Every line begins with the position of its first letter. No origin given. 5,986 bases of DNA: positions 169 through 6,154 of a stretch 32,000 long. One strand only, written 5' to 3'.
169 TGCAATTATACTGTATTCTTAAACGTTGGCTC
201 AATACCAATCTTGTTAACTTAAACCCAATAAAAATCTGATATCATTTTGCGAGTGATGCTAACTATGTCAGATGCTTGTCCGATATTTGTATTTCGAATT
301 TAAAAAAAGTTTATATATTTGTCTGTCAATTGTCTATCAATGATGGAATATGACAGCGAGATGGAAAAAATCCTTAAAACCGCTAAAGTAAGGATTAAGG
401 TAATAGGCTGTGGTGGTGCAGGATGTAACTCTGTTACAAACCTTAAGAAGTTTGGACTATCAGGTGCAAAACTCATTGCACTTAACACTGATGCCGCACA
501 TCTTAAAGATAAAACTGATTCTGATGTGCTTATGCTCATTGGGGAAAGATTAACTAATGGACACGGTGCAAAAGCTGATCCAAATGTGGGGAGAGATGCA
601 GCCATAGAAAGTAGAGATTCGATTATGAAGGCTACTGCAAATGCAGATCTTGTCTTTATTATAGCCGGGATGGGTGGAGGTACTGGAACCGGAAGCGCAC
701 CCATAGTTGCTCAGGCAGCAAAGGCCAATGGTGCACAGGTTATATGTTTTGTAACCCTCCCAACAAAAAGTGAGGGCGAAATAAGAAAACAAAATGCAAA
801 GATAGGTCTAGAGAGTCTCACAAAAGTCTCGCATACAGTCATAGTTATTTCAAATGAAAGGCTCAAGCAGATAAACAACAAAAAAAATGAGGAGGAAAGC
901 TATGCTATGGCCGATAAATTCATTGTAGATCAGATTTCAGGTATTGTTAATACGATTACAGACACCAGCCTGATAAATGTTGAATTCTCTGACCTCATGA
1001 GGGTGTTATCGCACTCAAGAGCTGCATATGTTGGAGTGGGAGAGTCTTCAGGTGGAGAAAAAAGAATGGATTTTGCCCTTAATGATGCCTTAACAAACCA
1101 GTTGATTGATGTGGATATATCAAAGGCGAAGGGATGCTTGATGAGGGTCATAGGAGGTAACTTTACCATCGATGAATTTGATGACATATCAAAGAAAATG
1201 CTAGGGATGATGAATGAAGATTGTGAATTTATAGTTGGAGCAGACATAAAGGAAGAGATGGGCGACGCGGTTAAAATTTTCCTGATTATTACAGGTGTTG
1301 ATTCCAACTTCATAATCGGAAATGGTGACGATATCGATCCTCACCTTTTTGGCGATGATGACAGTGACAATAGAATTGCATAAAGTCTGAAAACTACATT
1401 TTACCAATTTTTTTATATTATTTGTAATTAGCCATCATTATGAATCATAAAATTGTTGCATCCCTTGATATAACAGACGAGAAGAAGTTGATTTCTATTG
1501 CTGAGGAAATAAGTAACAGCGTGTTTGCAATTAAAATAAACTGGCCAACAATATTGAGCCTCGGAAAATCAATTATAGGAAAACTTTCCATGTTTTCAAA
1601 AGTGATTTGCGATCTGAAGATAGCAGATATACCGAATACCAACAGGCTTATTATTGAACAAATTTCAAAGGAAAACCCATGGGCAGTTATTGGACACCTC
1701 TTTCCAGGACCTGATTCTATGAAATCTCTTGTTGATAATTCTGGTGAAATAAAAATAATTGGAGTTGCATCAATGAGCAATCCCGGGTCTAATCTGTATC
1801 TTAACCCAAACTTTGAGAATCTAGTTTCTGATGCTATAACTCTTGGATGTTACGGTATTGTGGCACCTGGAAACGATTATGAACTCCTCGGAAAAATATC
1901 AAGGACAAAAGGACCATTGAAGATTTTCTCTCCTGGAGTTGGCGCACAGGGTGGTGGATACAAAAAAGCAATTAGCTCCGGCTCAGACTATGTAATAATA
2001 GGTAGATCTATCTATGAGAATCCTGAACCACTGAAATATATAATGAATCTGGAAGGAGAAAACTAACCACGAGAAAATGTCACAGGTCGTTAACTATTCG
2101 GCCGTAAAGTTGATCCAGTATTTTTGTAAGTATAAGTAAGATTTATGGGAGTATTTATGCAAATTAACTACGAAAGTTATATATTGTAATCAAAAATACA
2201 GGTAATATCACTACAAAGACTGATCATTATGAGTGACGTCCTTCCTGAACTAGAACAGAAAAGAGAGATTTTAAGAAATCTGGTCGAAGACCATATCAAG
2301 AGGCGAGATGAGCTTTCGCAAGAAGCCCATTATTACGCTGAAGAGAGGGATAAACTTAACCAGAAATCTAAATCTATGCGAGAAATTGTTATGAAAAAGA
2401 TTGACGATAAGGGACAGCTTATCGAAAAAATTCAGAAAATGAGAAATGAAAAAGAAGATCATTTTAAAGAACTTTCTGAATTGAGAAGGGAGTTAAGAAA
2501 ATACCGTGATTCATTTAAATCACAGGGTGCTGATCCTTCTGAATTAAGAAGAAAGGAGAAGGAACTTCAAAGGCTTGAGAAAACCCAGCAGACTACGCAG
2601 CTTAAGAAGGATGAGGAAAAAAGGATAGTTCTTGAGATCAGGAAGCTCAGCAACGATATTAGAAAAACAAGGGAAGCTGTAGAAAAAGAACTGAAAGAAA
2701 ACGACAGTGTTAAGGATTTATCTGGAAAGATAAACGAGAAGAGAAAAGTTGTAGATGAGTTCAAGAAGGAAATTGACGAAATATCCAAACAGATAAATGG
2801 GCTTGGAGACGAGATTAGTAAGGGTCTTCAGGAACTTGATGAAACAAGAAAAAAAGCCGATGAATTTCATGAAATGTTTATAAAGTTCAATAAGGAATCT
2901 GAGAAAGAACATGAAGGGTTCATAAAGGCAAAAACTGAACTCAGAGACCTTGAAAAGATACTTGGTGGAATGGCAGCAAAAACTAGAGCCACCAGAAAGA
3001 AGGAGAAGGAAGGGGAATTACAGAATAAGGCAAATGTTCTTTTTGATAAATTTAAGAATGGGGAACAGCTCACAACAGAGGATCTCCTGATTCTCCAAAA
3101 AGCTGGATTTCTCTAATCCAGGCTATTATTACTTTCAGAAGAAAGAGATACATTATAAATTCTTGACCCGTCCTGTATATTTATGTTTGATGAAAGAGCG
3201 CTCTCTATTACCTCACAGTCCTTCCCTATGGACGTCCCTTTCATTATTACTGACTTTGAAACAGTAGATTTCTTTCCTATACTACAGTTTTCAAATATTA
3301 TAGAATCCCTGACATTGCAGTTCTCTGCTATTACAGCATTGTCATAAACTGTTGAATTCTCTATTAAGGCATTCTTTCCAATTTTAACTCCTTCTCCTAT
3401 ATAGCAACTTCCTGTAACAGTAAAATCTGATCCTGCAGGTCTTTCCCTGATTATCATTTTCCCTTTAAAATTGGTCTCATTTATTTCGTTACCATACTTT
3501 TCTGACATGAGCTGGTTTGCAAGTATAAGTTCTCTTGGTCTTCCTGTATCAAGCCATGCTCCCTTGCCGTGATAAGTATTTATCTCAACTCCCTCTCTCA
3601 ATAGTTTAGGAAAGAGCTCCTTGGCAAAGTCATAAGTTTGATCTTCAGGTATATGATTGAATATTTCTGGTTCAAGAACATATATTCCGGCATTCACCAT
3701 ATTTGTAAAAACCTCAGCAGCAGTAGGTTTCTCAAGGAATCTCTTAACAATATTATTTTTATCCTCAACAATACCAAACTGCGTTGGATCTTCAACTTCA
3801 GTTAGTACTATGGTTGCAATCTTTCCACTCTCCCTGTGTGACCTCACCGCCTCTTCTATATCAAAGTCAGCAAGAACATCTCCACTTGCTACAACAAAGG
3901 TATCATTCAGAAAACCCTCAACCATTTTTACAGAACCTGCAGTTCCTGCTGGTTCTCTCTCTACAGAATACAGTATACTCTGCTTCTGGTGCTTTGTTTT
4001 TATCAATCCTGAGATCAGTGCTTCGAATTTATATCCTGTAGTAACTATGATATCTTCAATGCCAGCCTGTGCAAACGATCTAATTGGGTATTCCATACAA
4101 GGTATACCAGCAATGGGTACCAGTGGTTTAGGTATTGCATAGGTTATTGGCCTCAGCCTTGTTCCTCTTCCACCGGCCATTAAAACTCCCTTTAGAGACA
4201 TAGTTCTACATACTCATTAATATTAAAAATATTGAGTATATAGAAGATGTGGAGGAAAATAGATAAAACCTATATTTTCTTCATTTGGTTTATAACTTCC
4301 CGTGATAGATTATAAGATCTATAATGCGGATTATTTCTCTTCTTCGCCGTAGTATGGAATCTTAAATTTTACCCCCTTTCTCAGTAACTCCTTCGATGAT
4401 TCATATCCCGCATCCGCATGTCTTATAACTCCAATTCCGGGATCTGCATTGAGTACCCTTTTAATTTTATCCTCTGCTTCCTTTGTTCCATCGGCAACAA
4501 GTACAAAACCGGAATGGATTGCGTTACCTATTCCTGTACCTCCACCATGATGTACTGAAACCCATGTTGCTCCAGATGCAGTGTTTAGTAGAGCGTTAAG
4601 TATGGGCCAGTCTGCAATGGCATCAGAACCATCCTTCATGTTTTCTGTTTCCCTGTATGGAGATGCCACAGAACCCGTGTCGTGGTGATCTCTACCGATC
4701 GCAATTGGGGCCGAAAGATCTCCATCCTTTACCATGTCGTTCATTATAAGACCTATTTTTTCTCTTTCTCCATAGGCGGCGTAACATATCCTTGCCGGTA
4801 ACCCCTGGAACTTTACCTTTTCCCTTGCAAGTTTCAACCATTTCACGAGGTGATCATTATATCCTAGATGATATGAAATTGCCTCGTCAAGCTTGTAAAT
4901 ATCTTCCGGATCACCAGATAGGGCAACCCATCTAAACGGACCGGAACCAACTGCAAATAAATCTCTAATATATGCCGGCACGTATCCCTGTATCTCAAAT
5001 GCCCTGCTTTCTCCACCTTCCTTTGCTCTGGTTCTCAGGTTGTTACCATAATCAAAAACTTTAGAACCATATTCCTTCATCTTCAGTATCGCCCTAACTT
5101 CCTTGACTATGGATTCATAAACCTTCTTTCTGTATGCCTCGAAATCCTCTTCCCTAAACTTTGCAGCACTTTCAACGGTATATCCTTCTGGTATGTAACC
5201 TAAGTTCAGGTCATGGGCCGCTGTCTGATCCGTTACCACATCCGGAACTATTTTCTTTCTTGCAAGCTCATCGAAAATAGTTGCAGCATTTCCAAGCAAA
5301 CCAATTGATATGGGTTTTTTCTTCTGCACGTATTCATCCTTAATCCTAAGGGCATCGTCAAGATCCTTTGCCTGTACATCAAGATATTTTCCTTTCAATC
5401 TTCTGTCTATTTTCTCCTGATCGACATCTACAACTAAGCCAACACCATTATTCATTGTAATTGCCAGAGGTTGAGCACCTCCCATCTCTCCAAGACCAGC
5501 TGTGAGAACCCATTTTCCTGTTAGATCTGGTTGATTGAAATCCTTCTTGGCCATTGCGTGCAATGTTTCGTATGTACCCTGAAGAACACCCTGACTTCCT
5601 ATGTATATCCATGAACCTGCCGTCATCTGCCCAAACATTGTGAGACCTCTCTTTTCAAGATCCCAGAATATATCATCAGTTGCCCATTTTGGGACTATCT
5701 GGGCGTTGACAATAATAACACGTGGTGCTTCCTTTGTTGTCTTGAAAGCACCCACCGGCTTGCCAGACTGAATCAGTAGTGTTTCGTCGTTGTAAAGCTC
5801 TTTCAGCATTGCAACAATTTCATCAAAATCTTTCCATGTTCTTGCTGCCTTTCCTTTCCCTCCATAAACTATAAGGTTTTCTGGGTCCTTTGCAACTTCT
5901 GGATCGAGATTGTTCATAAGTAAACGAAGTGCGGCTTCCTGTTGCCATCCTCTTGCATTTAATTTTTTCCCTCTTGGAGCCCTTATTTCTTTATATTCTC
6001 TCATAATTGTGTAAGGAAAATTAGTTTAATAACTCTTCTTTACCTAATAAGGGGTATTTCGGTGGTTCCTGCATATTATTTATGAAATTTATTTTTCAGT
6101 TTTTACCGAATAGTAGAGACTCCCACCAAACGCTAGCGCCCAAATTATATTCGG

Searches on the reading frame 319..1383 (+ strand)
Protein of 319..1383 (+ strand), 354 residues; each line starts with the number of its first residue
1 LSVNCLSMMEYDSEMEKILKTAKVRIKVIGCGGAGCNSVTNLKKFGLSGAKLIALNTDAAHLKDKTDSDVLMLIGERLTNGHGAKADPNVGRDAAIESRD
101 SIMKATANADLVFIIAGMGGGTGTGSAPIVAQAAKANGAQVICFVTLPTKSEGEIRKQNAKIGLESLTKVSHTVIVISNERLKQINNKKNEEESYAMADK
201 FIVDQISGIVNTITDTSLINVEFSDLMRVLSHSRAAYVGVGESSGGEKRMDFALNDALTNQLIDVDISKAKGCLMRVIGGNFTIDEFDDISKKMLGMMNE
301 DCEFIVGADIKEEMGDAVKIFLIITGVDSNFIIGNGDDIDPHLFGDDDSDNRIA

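Call 8: search_protein_families(library=pfam, proteins=[window:319-1383:+], max_evalue=0.001)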
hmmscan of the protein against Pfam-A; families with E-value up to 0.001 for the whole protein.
window:319-1383:+ (354 aa): 2 families
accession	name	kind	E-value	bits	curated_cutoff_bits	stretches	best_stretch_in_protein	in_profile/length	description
PF00091.31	Tubulin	-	5.1e-41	141.5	33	1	25-186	1-189/190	Tubulin/FtsZ family, GTPase domain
PF12327.13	FtsZ_C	-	1.4e-17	64.2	27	1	236-328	3-95/95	FtsZ family, C-terminal domain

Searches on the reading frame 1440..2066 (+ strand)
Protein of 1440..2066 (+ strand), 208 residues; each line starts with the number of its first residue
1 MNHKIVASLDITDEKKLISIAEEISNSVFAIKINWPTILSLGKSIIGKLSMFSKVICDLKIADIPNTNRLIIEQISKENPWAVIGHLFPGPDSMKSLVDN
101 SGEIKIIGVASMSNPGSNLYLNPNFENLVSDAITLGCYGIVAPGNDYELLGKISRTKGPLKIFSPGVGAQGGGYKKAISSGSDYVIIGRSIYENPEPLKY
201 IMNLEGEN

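Call 8: search_protein_families(library=pfam, proteins=[window:1440-2066:+], max_evalue=0.001)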
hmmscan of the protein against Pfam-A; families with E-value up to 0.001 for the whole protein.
window:1440-2066:+ (208 aa): 1 family
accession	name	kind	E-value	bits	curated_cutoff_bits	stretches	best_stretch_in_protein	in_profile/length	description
PF00215.30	OMPdecase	-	6.4e-33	114.9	27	1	4-198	2-215/221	Orotidine 5'-phosphate decarboxylase / HUMPS family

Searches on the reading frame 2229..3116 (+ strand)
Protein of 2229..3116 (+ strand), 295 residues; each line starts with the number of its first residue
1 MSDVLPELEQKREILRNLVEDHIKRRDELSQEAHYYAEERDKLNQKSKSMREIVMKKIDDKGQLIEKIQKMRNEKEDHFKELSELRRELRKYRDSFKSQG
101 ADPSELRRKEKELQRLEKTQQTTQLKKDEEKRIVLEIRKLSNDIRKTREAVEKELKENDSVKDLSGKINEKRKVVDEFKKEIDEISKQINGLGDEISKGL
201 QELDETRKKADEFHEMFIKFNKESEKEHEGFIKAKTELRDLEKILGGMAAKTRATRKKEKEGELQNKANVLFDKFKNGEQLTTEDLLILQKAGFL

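Call 8: search_protein_families(library=pfam, proteins=[window:2229-3116:+], max_evalue=0.001)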
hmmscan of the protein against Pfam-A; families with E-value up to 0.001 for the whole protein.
window:2229-3116:+ (295 aa): 1 family
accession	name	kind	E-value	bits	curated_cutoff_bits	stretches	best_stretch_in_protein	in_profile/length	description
PF23435.1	DUF7121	-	3e-18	66.7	29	1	17-295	39-307/307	Family of unknown function (DUF7121)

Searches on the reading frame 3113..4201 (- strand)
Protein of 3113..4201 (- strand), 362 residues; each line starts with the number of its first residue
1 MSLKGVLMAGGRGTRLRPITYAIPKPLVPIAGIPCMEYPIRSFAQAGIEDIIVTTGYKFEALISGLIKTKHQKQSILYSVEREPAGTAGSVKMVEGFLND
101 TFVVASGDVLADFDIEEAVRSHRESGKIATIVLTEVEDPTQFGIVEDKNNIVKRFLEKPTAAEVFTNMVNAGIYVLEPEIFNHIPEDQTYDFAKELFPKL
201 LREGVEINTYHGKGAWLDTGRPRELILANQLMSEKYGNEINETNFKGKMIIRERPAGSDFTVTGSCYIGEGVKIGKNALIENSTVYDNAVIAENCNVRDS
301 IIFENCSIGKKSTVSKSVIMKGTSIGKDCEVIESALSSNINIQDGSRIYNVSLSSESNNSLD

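Call 8: search_protein_families(library=pfam, proteins=[window:3113-4201:-], max_evalue=0.001)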
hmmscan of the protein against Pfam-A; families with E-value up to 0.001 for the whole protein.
window:3113-4201:- (362 aa): 6 families
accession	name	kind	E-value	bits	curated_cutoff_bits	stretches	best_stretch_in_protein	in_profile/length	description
PF00483.29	NTP_transferase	-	8.4e-51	173.3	21.2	1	4-232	1-242/245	Nucleotidyl transferase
PF25084.1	LbH_EIF2B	-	5.1e-16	59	54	2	293-353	32-92/105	EIF2B subunit epsilon LbH domain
PF24894.1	Hexapep_GlmU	-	8.8e-12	45.5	23.3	1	279-348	15-83/104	GlmU-like, C-terminal hexapeptide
PF12804.13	NTP_transf_3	-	1.2e-07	32.5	27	1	5-125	1-113/160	MobA-like NTP transferase domain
PF00132.30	Hexapep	-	4.3e-07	29.8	27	1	266-298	2-35/36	Bacterial transferase hexapeptide (six repeats)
PF07959.18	Fucose_pyrophosphorylase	-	1.2e-05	24.9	34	0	292-359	282-352/418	Fucose pyrophosphorylase domain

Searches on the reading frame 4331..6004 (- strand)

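Call 8: search_protein_families(library=pfam, proteins=[window:4331-6004:-], max_evalue=0.001)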
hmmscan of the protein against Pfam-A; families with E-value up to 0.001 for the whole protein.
window:4331-6004:- (557 aa): 3 families
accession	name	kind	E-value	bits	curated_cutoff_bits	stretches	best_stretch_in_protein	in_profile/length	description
PF17392.7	Urocanase_C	-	1.3e-92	309.1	23.6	1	348-541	1-194/196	Urocanase C-terminal domain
PF01175.24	Urocanase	-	1e-83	280.6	23.2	1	136-345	1-209/209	Urocanase Rossmann-like domain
PF17391.7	Urocanase_N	-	1.6e-56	190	23.2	1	7-133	1-127/127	Urocanase N-terminal domain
